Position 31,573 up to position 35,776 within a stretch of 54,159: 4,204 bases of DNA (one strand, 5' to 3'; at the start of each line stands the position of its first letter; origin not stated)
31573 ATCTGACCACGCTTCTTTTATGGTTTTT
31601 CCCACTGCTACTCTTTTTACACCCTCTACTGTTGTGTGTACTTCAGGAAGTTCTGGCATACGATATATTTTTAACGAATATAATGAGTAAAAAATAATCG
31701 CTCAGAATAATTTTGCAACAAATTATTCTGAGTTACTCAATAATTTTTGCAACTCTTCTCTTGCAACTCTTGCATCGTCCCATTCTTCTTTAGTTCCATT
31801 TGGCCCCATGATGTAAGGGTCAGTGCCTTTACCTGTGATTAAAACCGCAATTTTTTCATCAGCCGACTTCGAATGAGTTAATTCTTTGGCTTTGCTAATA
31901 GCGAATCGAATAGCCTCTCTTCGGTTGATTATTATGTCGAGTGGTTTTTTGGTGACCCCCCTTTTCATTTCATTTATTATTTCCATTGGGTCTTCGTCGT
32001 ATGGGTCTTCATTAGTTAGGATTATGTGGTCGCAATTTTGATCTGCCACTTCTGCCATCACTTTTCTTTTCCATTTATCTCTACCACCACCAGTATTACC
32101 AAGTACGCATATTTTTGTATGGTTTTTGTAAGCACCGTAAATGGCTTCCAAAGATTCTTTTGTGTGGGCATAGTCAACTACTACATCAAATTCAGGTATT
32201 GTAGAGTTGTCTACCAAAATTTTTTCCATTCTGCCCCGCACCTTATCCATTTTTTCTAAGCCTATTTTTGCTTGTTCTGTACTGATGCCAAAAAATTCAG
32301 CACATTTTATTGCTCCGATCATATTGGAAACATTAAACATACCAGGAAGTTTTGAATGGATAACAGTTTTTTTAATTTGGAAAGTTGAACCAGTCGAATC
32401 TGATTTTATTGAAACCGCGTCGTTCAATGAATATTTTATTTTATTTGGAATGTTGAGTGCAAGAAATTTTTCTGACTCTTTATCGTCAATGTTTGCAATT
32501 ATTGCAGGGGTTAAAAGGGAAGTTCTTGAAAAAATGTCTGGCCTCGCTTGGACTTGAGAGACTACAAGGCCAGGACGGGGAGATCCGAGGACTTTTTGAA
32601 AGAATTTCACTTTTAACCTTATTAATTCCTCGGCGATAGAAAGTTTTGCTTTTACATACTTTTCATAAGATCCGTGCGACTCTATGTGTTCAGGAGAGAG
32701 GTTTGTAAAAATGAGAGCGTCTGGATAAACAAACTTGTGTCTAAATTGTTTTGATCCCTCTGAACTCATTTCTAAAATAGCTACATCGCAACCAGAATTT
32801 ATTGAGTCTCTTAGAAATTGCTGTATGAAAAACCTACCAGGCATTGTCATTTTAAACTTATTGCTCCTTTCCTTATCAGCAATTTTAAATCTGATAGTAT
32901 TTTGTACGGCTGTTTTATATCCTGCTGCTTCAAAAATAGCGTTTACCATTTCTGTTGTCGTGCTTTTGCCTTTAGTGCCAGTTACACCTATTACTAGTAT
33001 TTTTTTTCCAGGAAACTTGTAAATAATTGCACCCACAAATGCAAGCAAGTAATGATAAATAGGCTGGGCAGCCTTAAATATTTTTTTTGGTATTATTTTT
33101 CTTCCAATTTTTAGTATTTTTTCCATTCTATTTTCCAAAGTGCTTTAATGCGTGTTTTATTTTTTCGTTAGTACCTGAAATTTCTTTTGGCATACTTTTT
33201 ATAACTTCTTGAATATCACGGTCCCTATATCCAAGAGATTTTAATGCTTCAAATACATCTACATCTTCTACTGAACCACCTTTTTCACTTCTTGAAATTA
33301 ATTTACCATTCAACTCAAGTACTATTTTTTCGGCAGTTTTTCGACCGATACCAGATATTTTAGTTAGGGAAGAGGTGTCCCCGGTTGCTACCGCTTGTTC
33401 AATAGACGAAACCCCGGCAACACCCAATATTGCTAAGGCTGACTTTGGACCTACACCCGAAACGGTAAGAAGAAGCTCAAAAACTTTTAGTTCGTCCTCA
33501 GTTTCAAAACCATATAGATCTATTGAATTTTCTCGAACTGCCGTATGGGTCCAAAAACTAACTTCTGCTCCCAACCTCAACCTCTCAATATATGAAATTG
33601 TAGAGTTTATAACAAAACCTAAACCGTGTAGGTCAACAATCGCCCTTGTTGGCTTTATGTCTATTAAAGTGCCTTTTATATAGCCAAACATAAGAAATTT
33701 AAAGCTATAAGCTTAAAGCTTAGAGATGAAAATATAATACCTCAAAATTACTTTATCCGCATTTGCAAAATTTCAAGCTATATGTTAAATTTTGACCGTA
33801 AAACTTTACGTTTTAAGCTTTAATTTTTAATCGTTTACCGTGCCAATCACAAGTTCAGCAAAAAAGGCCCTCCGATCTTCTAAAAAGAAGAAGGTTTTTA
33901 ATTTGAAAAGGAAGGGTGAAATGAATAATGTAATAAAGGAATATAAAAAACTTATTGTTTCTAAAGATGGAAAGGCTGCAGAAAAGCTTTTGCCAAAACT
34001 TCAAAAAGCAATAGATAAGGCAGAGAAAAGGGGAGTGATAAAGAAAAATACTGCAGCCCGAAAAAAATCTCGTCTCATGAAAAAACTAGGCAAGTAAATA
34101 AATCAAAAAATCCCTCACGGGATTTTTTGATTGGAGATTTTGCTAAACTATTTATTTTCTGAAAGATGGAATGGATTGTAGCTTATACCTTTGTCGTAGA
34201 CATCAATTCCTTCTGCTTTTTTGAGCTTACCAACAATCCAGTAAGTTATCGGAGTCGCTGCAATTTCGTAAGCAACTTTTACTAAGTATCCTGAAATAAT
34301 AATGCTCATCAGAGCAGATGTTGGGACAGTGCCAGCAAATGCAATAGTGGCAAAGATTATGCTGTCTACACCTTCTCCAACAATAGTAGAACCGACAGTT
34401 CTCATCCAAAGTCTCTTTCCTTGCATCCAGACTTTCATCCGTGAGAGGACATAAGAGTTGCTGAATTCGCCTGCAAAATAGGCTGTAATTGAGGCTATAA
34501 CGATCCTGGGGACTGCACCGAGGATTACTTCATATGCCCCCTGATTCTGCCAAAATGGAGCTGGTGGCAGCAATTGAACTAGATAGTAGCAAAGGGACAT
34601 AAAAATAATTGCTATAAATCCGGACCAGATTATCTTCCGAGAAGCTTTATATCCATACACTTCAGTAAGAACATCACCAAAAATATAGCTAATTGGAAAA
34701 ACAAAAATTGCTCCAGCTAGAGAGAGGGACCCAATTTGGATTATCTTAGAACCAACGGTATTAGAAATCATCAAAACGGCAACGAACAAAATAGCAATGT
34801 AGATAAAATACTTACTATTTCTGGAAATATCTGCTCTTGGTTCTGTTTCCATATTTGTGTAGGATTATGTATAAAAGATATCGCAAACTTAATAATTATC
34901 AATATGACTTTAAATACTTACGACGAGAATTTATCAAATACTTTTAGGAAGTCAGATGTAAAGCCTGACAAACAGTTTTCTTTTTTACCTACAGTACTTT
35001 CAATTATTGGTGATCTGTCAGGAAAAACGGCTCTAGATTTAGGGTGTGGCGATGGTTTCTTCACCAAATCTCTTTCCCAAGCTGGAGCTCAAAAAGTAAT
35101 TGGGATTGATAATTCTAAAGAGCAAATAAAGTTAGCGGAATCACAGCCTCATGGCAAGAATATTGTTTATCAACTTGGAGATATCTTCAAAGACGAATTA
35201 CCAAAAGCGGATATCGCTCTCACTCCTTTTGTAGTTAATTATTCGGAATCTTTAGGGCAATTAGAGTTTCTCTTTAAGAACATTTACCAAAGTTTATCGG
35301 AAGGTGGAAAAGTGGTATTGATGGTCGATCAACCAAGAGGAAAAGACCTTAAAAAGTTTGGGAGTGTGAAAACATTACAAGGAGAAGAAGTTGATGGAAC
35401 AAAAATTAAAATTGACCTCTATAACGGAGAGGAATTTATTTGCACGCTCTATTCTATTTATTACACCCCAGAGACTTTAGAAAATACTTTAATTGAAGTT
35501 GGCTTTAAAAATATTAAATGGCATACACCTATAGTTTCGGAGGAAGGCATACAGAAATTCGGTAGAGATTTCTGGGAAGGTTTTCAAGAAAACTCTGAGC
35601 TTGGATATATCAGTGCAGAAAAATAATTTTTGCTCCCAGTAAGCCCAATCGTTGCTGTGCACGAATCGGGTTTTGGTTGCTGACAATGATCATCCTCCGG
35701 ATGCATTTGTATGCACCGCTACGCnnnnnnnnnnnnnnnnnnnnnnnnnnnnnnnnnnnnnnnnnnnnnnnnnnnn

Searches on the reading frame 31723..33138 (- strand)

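Call 70: search_protein_families(library=pfam, proteins=[window:31723-33138:-], max_evalue=0.00001)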
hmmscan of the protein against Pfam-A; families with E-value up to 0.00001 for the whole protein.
window:31723-33138:- (471 aa): 2 families
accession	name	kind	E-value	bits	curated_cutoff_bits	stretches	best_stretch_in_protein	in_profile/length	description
PF08245.18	Mur_ligase_M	-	3.2e-33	115.8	24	1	52-172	1-113/200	Mur ligase middle domain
PF02875.26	Mur_ligase_C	-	1.2e-17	65.3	28.4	1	302-419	1-117/127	Mur ligase, glutamate ligase domain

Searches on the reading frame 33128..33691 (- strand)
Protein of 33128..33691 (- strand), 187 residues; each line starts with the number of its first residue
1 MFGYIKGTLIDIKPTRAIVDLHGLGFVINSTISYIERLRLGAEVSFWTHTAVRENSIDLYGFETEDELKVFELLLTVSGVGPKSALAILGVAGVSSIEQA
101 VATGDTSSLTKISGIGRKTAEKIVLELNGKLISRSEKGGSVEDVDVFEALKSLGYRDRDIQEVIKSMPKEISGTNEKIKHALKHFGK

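Call 70: search_protein_families(library=pfam, proteins=[window:33128-33691:-], max_evalue=0.00001)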
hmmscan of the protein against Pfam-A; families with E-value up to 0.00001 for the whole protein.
window:33128-33691:- (187 aa): 4 families
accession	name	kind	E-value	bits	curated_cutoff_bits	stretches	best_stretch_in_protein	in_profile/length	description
PF14520.12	HHH_5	-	1e-17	64.8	27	1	71-127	1-55/57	Helix-hairpin-helix domain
PF01330.27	RuvA_N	-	2e-17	63.5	23.6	1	1-61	1-61/61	RuvA N terminal domain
PF00633.29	HHH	-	4.2e-10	39.4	24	0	101-124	5-28/30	Helix-hairpin-helix motif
PF07499.19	RuvA_C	-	7.9e-07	29.9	24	1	145-184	5-45/47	RuvA, C-terminal domain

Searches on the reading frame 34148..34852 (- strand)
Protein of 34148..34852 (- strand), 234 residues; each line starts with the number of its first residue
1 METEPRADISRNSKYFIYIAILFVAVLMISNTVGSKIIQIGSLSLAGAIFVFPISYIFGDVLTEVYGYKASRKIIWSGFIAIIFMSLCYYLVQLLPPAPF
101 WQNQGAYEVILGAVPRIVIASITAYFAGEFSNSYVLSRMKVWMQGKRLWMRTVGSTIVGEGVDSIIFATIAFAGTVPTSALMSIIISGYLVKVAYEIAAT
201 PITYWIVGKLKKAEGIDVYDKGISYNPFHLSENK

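Call 70: search_protein_families(library=pfam, proteins=[window:34148-34852:-], max_evalue=0.00001)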
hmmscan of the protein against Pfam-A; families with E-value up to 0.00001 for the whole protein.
window:34148-34852:- (234 aa): 1 family
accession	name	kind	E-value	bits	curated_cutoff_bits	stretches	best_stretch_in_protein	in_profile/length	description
PF02592.20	Vut_1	-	1.4e-52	178.5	27.2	1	47-206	2-152/152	Putative vitamin uptake transporter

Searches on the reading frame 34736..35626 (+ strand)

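Call 70: search_protein_families(library=pfam, proteins=[window:34736-35626:+], max_evalue=0.00001)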
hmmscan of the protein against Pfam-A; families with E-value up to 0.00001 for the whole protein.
window:34736-35626:+ (296 aa): 8 families
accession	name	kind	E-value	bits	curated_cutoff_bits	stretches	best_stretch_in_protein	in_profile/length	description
PF13649.12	Methyltransf_25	-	4.4e-11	43.7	27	1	100-191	2-97/97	Methyltransferase domain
PF08241.18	Methyltransf_11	-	5.9e-11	43.3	21.2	1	100-195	1-95/95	Methyltransferase domain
PF13847.12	Methyltransf_31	-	8.2e-10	39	27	1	95-193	3-107/145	Methyltransferase domain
PF13489.12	Methyltransf_23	-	2.2e-09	37.7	27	1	93-260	20-162/164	Methyltransferase domain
PF08242.18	Methyltransf_12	-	3.6e-09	37.7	30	1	100-192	1-97/98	Methyltransferase domain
PF00891.24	Methyltransf_2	-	6.2e-07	29.4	22.3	1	99-196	66-165/210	O-methyltransferase domain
PF01728.25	FtsJ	-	1.5e-06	28.7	24.1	1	95-156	21-81/181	FtsJ-like methyltransferase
PF08003.17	Methyltransf_9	-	6.8e-06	25.7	23.8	0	87-129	107-149/315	Protein of unknown function (DUF1698)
